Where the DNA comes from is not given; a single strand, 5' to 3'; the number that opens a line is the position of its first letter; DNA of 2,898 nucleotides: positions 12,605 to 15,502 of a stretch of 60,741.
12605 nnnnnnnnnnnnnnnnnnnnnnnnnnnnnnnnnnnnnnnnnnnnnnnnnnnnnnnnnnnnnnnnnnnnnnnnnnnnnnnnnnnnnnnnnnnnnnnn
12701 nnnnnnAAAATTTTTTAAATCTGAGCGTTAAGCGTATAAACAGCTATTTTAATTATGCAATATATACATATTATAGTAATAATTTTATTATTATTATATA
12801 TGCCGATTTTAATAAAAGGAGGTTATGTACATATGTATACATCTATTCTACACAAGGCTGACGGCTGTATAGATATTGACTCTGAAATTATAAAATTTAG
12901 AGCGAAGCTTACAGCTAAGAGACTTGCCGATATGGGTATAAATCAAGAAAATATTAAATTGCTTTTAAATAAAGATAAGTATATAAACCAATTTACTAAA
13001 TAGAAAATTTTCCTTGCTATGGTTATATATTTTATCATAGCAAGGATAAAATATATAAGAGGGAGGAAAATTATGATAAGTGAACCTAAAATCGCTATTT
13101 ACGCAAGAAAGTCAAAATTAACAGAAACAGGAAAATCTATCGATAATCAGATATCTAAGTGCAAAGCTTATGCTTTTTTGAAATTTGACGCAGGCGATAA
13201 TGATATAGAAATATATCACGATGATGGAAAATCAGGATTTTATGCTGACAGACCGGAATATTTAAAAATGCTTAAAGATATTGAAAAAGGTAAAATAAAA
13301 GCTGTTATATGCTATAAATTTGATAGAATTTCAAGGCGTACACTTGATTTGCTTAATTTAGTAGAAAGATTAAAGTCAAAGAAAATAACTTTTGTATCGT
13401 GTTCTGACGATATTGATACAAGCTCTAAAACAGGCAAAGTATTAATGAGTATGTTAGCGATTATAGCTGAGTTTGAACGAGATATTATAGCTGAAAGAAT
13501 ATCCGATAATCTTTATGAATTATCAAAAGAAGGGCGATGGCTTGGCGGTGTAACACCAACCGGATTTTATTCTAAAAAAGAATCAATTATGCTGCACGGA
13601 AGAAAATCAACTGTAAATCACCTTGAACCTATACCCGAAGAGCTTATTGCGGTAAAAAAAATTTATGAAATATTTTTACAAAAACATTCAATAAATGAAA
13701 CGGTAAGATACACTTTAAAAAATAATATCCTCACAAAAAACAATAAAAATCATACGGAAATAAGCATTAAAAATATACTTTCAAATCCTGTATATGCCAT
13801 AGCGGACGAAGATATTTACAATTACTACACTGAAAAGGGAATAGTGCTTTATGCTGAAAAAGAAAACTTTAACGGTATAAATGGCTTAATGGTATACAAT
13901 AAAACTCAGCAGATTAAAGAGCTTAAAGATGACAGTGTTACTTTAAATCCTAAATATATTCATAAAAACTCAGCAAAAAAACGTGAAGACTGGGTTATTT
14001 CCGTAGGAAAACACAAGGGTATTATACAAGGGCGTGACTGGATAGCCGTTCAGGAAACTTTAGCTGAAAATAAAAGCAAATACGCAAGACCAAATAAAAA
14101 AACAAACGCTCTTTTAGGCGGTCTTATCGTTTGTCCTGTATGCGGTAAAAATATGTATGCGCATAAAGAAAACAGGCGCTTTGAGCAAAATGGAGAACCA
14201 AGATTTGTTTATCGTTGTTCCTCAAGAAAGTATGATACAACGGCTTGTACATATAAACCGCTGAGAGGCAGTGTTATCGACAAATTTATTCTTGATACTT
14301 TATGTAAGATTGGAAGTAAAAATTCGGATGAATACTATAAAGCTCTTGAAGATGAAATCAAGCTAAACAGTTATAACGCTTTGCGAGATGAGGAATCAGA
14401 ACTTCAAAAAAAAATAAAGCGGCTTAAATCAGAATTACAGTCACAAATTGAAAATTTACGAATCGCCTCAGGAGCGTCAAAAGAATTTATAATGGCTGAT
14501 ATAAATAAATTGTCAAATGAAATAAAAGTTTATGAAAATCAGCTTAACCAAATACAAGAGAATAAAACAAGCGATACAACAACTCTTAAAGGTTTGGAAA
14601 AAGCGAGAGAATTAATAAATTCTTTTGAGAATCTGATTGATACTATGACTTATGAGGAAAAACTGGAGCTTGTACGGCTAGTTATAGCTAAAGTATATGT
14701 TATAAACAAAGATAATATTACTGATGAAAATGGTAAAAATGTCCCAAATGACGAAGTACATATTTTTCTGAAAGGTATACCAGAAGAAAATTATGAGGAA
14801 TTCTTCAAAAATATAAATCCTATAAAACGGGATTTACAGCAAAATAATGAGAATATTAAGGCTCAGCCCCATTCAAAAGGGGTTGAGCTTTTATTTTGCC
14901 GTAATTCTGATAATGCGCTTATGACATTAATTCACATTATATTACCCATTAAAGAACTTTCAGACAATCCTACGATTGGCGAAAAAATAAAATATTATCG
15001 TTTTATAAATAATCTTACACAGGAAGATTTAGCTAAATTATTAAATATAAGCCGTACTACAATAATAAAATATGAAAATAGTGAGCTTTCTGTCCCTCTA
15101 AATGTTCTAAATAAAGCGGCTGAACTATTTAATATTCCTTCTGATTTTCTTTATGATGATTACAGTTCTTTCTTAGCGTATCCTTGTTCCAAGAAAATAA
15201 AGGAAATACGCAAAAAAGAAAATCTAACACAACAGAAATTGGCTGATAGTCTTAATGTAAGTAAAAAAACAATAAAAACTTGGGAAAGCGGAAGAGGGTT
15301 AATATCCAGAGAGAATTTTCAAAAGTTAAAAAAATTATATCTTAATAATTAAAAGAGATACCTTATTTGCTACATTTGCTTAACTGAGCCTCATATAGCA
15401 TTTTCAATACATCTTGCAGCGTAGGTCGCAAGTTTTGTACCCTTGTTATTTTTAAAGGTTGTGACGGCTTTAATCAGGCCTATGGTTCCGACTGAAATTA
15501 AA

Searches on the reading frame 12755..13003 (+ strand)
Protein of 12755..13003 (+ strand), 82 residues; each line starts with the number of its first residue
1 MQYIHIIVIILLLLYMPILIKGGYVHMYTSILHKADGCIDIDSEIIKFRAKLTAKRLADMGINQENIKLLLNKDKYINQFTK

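Call 5: search_protein_families(library=pfam, proteins=[window:12755-13003:+], max_evalue=0.01)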
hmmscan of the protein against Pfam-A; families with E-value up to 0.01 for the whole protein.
window:12755-13003:+ (82 aa): 0 families

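Call 39: search_protein_families(library=phrogs, proteins=[window:12755-13003:+], max_evalue=0.001)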
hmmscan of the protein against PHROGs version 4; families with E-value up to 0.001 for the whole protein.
window:12755-13003:+ (82 aa): 0 families

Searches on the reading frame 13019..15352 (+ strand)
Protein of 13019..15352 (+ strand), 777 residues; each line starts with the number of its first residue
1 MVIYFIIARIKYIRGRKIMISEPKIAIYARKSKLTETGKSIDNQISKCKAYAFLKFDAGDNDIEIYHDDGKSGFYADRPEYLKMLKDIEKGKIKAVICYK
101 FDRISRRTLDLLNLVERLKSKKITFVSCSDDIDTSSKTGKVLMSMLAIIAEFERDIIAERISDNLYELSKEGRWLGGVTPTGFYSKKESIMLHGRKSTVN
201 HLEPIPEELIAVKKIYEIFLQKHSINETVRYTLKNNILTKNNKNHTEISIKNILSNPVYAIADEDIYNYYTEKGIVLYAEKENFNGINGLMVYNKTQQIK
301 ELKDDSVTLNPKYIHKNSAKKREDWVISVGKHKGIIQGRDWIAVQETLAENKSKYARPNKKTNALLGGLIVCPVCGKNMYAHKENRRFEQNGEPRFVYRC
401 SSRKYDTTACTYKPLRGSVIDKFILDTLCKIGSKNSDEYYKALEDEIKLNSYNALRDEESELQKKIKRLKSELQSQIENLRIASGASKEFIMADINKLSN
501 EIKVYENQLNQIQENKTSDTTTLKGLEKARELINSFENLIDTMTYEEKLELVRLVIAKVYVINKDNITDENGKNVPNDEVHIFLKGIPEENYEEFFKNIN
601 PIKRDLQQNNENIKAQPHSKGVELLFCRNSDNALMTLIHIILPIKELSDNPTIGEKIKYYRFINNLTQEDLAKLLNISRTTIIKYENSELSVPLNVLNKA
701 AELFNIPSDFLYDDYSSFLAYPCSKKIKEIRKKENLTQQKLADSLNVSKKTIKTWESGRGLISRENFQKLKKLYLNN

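Call 5: search_protein_families(library=pfam, proteins=[window:13019-15352:+], max_evalue=0.01)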
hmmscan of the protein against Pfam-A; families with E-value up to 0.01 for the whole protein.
window:13019-15352:+ (777 aa): 19 families
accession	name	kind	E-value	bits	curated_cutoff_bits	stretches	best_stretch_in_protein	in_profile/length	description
PF00239.26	Resolvase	-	1.9e-36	125.8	23.3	1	25-174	1-145/145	Resolvase, N terminal domain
PF01381.28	HTH_3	-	1.9e-21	76.3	23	2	664-711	8-55/55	Helix-turn-helix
PF12844.13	HTH_19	-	9.3e-17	61.1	30.2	2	654-714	1-61/64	Helix-turn-helix domain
PF07508.19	Recombinase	-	1.5e-14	54.5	21.1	1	207-351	2-102/102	Recombinase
PF13408.12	Zn_ribbon_recom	-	6.8e-12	46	25.3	1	365-428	1-57/58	Recombinase zinc beta ribbon domain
PF13560.12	HTH_31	-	2.9e-11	43.9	27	2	665-706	14-56/64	Helix-turn-helix domain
PF08279.18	HTH_11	-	2.3e-07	31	25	0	727-753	6-33/55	HTH domain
PF04545.22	Sigma70_r4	-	1.7e-06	27.8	24.1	0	660-682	15-37/50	Sigma-70, region 4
PF13412.12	HTH_24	-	1.4e-05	25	21.9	0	728-753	10-35/48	Winged helix-turn-helix DNA-binding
PF13443.12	HTH_26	-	1.6e-05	25.5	22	1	664-706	9-52/63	Cro/C1-type HTH DNA-binding domain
PF20432.4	Xre-like-HTH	-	0.00011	22.8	25.8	0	666-685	24-42/63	Antitoxin Xre-like helix-turn-helix domain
PF07022.19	Phage_CI_repr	-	0.00026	21.7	22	0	737-756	14-33/65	Bacteriophage CI repressor helix-turn-helix domain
PF12728.13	HTH_17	-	0.00034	21.3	27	0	666-685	2-21/51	Helix-turn-helix domain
PF13613.12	HTH_Tnp_4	-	0.00041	20.3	27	0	664-685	18-39/53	Helix-turn-helix of DDE superfamily endonuclease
PF13545.12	HTH_Crp_2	-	0.00053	20.3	27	0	664-683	21-40/70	Crp-like helix-turn-helix domain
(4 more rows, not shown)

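Call 39: search_protein_families(library=phrogs, proteins=[window:13019-15352:+], max_evalue=0.001)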
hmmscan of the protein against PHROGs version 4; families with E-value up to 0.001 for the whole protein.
window:13019-15352:+ (777 aa): 28 families (the best 25 are shown)
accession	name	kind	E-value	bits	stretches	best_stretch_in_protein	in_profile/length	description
phrog_95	-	integration and excision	5e-102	343.6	1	17-588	82-578/651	integrase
phrog_125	-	DNA, RNA and nucleotide metabolism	8.7e-39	134.6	1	10-352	7-252/254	DNA invertase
phrog_8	-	transcription regulation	5.6e-21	76.3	2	618-712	42-136/346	transcriptional regulator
phrog_3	-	transcription regulation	1.3e-15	59.2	2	641-714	77-148/430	transcriptional repressor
phrog_2439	-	transcription regulation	6.6e-15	55.8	2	651-717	6-72/367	transcriptional regulator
phrog_2104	-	unknown function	2.6e-14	54.3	1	725-759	42-76/103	-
phrog_2967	-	transcription regulation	1.3e-12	48.7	2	652-718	10-76/225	transcriptional regulator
phrog_1373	-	transcription regulation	2.4e-12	48.2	1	653-713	64-124/166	transcriptional regulator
phrog_5119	-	unknown function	5.3e-12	46.8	1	725-774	56-105/152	-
phrog_7950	-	transcription regulation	5.1e-11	43.5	1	725-763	10-48/68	transcriptional repressor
phrog_2328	-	transcription regulation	1e-10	42.5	1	649-711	12-74/128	transcriptional repressor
phrog_1124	-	transcription regulation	1.2e-10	42.2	1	723-774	9-59/177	transcriptional regulator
phrog_5823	-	transcription regulation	3.4e-10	40.6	1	650-706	4-61/404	transcriptional regulator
phrog_4836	-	transcription regulation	6.8e-09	36.6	1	723-759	76-112/194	CII-like regulator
phrog_147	-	transcription regulation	2e-08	35.5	1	723-771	5-54/100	transcriptional regulator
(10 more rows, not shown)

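Call 59: search_protein_families(library=ncbifam, proteins=[window:13073-15352:+], max_evalue=0.001)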
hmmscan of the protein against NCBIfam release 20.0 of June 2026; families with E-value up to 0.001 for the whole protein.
window:13073-15352:+ (759 aa): 24 families
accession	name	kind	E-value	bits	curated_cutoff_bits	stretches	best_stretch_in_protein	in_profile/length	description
NF047343.1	SCCmet_CcrB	equivalog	1.1e-43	149.7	900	2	5-242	7-233/542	cassette chromosome recombinase CcrB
NF041201.1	recomb_XisF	equivalog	1.7e-40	139.4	375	1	10-544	4-463/465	fdxN element excision recombinase XisF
NF047347.1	SCCmet_CcrC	equivalog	3.5e-34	118.2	900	2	5-242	3-235/558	cassette chromosome recombinase CcrC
NF041951.1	phage_RstR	subfamily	7.2e-17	61.6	80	2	635-695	3-63/108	RstR family transcriptional repressor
TIGR03070.1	couple_hipB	subfamily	2.2e-16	59.5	71.65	2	634-688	2-56/58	type II toxin-antitoxin system Y4mF family antitoxin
NF047344.1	SCCmet_CcrA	equivalog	2.9e-15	56.4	700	1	19-252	14-228/442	cassette chromosome recombinase CcrA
TIGR03830.1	CxxCG_CxxCG_HTH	subfamily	1.1e-13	51.1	61.8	2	706-750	67-111/127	type II TA system antitoxin MqsA family protein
NF047948.1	male_kill_WMK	equivalog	2.9e-12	46.6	300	2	632-689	160-217/300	WO male-killing family protein Wmk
NF040522.1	VC1465_fam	subfamily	1e-09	38.4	70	1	709-755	1-46/111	VC1465 family Xer recombination activation factor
NF041575.1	antitoxPezA_Strep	equivalog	1.2e-09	38.3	290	1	635-688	2-55/158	type II toxin-antitoxin system antitoxin PezA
NF052239.1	antitox_spr1629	equivalog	1.2e-09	37.8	335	1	635-697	3-65/377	spr1629 family repressor/antitoxin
NF003162.0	PRK04140.1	equivalog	4.4e-09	35.8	263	2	636-689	128-181/317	transcriptional regulator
NF007257.0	PRK09706.1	subfamily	6.3e-09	35.7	101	0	706-742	7-43/135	transcriptional repressor DicA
NF033518.0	transpos_IS607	equivalog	1.2e-07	31.5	110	1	6-134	55-174/187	IS607 family transposase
NF009949.0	PRK13413.1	equivalog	1.9e-07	30.9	272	1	50-184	38-168/203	master DNA invertase Mpi family serine-type recombinase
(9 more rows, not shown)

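Call 61: search_dna_similar(query=window:13073-15352:+, collection=phages, mode=protein, max_rows=15)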
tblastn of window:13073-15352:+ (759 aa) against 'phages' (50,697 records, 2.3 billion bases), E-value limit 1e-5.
Records with a match: 948; places in all: 976; records where one place covers at least 80% of the query: 5.
Best place of each record, by identity: <60% 948.
By first word of the organism name: Streptococcus 151; Mycobacterium 105; Staphylococcus 99; Ralstonia 98; Bacteriophage 63; Streptomyces 60; Arthrobacter 52; Escherichia 44; Bacillus 25; Paenibacillus 22; and 67 more.
By host as written in the record: - 116; Mycobacterium smegmatis mc2 155 70; Ralstonia solanacearum 69; Staphylococcus aureus 36; Arthrobacter globiformis B-2979 32; Mycobacterium smegmatis mc#155 19; Streptomyces griseus ATCC 10137 18; Klebsiella pneumoniae 17; and 329 more.
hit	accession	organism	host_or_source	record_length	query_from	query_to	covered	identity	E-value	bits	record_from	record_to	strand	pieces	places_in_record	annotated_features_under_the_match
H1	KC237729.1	Clostridium phage vB_CpeS-CP51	Clostridium perfringens 5147-97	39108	7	693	91%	29.9%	2e-65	242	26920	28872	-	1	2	putative resolvase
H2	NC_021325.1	Clostridium phage vB_CpeS-CP51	Clostridium perfringens 5147-97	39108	7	693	91%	29.9%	2e-65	242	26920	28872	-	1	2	integrase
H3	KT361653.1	Paenibacillus phage Paisley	Paenibacillus larvae NRRL 2605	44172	5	741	97%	23.5%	4e-25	118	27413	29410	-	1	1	serine recombinase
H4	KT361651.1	Paenibacillus phage Harrison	Paenibacillus larvae NRRL 2605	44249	5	741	97%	23.5%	4e-25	118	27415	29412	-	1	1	serine recombinase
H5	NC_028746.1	Paenibacillus phage Harrison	Paenibacillus larvae NRRL 2605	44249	5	741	97%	23.5%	4e-25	118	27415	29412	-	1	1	integrase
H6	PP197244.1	Terrisporobacter phage TPELB_ph1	Terrisporobacter petrolearius ELB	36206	6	519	68%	33.1%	4e-67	248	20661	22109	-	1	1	integrase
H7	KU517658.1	Clostridium phage HM T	Clostridium saccharoperbutylacetonicum ...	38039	6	428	56%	35.9%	2e-59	224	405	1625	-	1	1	DNA invertase Pin-like site-specific recombinase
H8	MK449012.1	Streptococcus phage Javan94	Streptococcus canis FSL_Z3-227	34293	1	547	72%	25.0%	3e-19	100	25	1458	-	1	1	integrase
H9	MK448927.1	Streptococcus phage Javan394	Streptococcus parauberis KRS-02083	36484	6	547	71%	25.2%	5e-22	108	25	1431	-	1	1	integrase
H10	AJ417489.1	Listeria phage U153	Listeria monocytogenes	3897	3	543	71%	24.2%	7e-13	78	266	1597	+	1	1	int: U153 integrase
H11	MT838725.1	Bacteriophage sp.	human fecal samples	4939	36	554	68%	25.0%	1e-30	135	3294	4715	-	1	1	record has no annotation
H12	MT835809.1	Bacteriophage sp.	human fecal samples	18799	6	541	71%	23.1%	3e-22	108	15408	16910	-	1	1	record has no annotation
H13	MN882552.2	Butyrivibrio virus Bo-Finn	Butyrivibrio fibrisolvens DSM 3071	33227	6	490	64%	24.9%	2e-15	87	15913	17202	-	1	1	hypothetical protein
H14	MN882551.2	Butyrivibrio virus Arian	Butyrivibrio fibrisolvens DSM 3071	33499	6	490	64%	24.9%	2e-14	84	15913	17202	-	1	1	hypothetical protein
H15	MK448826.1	Streptococcus phage Javan645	Streptococcus urinalis SRR067581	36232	5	455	59%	26.8%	1e-22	110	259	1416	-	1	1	integrase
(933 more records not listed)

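Call 81: search_protein_representatives(protein=window:13073-15352:+)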
Query: 759 residues. Proteins with E-value up to 0.001 (for the whole library): 49297; up to 1e-10: 11707; up to 1e-30: 730. The best 150 are listed.
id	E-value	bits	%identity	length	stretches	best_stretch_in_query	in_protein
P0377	0.0e+00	1030.9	61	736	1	19-755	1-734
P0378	1.2e-198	678.0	54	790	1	6-580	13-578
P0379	8.1e-180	615.8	50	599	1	5-594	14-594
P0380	4.1e-164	563.9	53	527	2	4-429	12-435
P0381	8.7e-152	523.2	48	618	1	5-543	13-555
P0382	8.5e-135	467.0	42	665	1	4-570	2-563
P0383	1.0e-133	463.4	35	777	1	4-752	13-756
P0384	3.0e-129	448.7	45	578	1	4-492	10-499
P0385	1.9e-124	432.8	41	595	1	6-586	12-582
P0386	2.7e-123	429.0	40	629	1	6-580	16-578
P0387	6.1e-121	421.2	42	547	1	3-531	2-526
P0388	2.3e-120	419.3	39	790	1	4-545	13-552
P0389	2.9e-120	419.0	39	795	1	4-545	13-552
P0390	3.0e-120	418.9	39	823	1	4-545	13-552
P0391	3.6e-120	418.7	39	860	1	4-545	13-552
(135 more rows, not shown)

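Call 83: find_related_loci(query=window:13073-15352:+, collection=viral_contigs, flank=10000)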
Query window:13073-15352:+ (759 aa) in viral_contigs; peptide patterns used: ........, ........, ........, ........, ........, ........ (x = any residue, [..] = any of these).
26 stretches matched a pattern, but none encodes a relative of the query by tblastn (E <= 1e-3).
